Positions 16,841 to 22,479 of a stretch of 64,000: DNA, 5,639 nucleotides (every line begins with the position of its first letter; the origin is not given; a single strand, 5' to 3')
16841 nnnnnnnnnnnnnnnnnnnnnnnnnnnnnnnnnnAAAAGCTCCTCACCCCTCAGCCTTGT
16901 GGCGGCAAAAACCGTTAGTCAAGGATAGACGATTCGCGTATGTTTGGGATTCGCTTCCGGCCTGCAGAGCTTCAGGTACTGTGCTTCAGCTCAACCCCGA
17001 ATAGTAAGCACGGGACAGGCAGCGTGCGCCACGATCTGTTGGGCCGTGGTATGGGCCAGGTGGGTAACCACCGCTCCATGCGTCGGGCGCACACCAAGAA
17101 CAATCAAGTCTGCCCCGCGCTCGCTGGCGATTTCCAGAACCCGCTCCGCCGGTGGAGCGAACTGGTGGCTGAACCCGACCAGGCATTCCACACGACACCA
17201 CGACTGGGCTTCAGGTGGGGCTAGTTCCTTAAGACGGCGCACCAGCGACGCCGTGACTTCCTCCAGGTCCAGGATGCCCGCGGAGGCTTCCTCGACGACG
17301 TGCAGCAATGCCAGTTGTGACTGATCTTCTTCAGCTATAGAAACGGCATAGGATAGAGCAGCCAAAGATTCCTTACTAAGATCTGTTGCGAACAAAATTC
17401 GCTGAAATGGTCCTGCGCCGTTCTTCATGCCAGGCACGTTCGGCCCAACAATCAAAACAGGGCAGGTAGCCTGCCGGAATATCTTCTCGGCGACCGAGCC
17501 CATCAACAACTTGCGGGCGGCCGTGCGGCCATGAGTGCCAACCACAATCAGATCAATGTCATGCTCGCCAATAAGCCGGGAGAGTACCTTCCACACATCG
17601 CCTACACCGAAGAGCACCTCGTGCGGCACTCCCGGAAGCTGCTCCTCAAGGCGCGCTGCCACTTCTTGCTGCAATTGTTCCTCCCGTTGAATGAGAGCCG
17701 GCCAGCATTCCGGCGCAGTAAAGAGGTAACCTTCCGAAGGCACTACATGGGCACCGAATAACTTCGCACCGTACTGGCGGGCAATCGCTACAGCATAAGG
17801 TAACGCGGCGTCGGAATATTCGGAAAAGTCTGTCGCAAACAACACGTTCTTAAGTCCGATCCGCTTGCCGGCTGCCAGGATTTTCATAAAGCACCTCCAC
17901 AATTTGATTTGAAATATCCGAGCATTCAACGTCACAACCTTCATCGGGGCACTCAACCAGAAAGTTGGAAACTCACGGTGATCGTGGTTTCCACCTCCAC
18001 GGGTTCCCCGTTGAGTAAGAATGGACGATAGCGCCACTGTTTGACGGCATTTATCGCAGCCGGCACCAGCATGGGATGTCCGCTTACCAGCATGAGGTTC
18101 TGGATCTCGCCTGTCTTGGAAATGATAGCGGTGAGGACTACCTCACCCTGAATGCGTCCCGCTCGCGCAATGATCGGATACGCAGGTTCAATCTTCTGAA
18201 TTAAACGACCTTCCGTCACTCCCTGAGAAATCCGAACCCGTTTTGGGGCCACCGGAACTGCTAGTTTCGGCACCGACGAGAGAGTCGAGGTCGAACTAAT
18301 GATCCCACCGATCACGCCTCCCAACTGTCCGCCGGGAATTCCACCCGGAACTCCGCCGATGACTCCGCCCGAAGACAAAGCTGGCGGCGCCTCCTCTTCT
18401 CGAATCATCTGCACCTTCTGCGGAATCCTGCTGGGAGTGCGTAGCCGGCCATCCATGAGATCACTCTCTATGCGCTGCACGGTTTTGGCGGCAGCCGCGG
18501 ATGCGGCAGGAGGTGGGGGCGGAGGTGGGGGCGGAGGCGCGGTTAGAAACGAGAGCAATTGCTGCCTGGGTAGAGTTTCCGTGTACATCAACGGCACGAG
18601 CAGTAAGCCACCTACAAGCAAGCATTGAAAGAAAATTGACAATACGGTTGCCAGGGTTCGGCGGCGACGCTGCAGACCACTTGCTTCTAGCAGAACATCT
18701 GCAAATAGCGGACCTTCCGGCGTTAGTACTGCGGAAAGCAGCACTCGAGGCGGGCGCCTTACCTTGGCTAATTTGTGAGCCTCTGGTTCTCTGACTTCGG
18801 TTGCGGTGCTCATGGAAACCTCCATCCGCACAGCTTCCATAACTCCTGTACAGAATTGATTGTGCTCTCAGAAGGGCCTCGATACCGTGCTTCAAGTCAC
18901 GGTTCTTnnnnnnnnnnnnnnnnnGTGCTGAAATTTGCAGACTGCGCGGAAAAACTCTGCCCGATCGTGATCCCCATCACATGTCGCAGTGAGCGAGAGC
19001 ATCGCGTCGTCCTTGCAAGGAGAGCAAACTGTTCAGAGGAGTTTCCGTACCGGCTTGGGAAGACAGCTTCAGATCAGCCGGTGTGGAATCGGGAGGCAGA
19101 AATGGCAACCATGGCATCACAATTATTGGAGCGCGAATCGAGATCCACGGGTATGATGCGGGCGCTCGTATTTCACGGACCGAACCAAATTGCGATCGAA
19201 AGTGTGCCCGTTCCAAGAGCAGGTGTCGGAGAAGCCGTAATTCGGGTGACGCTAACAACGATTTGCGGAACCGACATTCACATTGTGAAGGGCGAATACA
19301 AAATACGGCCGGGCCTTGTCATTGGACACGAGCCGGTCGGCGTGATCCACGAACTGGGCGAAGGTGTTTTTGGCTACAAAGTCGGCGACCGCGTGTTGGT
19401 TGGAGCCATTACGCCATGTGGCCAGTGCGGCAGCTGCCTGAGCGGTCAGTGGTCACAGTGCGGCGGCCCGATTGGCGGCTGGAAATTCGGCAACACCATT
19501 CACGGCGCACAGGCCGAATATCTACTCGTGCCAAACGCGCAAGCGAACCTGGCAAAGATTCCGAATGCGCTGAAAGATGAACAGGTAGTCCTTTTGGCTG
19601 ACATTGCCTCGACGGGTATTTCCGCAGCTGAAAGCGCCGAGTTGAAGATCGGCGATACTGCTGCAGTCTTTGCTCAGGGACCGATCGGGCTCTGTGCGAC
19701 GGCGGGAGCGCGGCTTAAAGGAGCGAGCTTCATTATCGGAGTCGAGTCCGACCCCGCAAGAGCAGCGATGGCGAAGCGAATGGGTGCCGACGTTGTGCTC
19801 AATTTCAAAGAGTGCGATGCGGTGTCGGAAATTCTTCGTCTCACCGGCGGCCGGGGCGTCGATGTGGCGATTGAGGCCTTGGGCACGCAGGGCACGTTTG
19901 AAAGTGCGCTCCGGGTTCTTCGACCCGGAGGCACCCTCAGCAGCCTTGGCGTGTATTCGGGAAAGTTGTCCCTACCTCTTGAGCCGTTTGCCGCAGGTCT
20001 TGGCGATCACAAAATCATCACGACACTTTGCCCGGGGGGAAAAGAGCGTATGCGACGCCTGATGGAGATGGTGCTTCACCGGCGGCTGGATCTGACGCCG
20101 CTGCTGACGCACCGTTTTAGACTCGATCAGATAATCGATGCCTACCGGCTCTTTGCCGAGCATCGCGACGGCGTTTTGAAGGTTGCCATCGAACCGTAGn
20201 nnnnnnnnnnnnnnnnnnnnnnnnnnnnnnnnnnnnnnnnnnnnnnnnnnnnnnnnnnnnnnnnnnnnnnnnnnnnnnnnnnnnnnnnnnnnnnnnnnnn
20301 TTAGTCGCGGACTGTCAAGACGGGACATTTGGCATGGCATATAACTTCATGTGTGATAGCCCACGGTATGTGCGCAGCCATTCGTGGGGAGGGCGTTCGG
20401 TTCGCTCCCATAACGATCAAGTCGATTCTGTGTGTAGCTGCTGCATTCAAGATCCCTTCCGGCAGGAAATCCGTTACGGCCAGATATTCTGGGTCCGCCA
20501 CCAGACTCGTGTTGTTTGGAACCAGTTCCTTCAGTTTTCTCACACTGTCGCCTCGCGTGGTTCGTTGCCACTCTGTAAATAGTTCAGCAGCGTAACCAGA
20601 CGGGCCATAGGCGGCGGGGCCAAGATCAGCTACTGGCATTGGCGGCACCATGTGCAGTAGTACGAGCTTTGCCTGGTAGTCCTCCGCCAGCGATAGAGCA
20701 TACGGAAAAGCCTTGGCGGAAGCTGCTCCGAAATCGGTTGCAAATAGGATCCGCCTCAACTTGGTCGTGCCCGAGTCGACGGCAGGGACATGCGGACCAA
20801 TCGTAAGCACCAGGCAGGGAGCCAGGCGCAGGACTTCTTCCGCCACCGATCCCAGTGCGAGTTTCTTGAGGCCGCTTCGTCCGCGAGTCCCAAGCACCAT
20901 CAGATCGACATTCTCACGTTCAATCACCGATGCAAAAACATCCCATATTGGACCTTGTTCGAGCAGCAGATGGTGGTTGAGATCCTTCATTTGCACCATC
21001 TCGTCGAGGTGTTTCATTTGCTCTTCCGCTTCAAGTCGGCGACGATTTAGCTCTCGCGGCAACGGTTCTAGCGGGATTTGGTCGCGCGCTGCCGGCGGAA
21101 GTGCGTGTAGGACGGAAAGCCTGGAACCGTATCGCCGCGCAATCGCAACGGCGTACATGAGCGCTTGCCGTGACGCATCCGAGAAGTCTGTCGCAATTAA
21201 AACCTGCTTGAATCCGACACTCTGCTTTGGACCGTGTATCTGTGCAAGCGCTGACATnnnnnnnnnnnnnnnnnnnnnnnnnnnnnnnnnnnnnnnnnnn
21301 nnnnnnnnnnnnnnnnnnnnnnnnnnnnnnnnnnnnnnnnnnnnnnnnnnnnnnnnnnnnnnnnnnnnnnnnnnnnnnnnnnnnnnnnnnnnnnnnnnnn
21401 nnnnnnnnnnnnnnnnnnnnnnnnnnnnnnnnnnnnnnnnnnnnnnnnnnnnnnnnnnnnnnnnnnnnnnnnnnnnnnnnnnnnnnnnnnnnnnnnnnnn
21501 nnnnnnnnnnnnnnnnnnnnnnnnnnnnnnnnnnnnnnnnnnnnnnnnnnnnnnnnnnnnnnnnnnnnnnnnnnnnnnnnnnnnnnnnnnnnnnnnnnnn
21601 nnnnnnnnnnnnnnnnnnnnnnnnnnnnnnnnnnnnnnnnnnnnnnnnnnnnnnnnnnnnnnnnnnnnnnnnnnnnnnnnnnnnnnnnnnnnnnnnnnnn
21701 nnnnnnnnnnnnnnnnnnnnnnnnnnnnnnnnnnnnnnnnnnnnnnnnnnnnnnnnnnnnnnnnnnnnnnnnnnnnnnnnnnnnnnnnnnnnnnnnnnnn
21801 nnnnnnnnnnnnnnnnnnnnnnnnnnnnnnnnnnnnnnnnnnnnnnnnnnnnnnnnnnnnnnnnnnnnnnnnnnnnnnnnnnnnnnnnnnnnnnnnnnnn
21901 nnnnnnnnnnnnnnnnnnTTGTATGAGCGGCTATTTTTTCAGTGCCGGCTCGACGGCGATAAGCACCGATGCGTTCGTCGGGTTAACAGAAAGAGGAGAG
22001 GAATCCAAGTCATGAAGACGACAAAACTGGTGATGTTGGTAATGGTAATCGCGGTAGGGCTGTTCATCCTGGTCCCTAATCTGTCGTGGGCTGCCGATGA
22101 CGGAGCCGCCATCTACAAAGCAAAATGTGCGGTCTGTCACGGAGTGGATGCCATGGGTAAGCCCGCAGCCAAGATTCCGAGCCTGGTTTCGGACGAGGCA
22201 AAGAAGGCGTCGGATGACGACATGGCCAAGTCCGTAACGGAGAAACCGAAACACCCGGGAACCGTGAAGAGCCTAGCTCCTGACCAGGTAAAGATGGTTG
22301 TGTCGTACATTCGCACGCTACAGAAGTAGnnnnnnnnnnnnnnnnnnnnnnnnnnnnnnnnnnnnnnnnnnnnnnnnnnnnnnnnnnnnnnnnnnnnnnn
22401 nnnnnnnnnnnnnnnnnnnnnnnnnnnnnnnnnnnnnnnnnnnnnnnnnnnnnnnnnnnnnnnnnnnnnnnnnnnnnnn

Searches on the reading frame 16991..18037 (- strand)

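Call 17: search_protein_families(library=pfam, proteins=[window:16991-18037:-], max_evalue=0.001)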
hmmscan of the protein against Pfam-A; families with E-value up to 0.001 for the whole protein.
window:16991-18037:- (348 aa): 1 family
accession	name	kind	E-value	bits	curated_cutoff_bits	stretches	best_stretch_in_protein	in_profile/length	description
PF00582.32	Usp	-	4.6e-52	176.8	24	2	63-197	3-140/141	Universal stress protein family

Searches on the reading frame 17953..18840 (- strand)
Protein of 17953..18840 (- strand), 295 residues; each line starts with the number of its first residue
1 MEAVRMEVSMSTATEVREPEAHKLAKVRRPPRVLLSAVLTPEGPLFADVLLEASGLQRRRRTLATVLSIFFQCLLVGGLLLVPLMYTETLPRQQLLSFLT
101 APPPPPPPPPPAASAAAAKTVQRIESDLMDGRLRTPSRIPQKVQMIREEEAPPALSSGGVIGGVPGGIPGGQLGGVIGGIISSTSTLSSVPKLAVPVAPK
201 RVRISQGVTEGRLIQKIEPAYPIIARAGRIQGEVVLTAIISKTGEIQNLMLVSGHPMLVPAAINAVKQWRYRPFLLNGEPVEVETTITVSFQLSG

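Call 17: search_protein_families(library=pfam, proteins=[window:17953-18840:-], max_evalue=0.001)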
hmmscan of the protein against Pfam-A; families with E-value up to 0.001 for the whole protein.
window:17953-18840:- (295 aa): 1 family
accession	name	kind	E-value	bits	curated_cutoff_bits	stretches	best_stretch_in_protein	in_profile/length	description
PF03544.19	TonB_C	-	1.1e-18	67.9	24.6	1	218-293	2-79/79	Gram-negative bacterial TonB protein C-terminal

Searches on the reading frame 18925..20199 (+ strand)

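Call 22: search_protein_families(library=pfam, proteins=[window:18925-20199:+], max_evalue=0.0001)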
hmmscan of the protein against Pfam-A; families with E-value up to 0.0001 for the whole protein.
window:18925-20199:+ (424 aa): 3 families
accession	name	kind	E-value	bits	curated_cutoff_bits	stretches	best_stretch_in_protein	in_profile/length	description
PF00107.32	ADH_zinc_N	-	1.7e-28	99.6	31.8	1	253-383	1-127/129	Zinc-binding dehydrogenase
PF08240.17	ADH_N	-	1.2e-25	90.2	23.5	1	102-213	3-103/104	Alcohol dehydrogenase GroES-like domain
PF13602.12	ADH_zinc_N_2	-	1e-09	39.9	27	1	286-414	1-127/134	Zinc-binding dehydrogenase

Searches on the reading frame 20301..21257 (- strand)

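Call 22: search_protein_families(library=pfam, proteins=[window:20301-21257:-], max_evalue=0.0001)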
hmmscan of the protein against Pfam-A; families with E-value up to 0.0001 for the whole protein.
window:20301-21257:- (318 aa): 1 family
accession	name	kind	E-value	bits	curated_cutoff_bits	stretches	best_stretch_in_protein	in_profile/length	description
PF00582.32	Usp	-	3.4e-47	161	24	2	16-152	2-139/141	Universal stress protein family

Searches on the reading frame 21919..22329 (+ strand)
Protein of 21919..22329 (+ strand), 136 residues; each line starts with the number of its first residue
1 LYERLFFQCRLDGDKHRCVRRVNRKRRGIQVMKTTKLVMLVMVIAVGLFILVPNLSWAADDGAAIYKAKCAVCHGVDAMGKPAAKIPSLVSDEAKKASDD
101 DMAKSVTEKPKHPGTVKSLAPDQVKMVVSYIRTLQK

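Call 54: search_protein_families(library=pfam, proteins=[window:21919-22329:+], max_evalue=0.001)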
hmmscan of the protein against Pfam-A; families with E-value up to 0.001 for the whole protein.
window:21919-22329:+ (136 aa): 2 families
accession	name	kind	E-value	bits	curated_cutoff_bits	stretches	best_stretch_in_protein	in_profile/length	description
PF00034.26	Cytochrom_C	-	7.1e-09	37.3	21.3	1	60-134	2-89/90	Cytochrome c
PF13442.11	Cytochrome_CBB3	-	7.6e-09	36.2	27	1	59-131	3-68/68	Cytochrome C oxidase, cbb3-type, subunit III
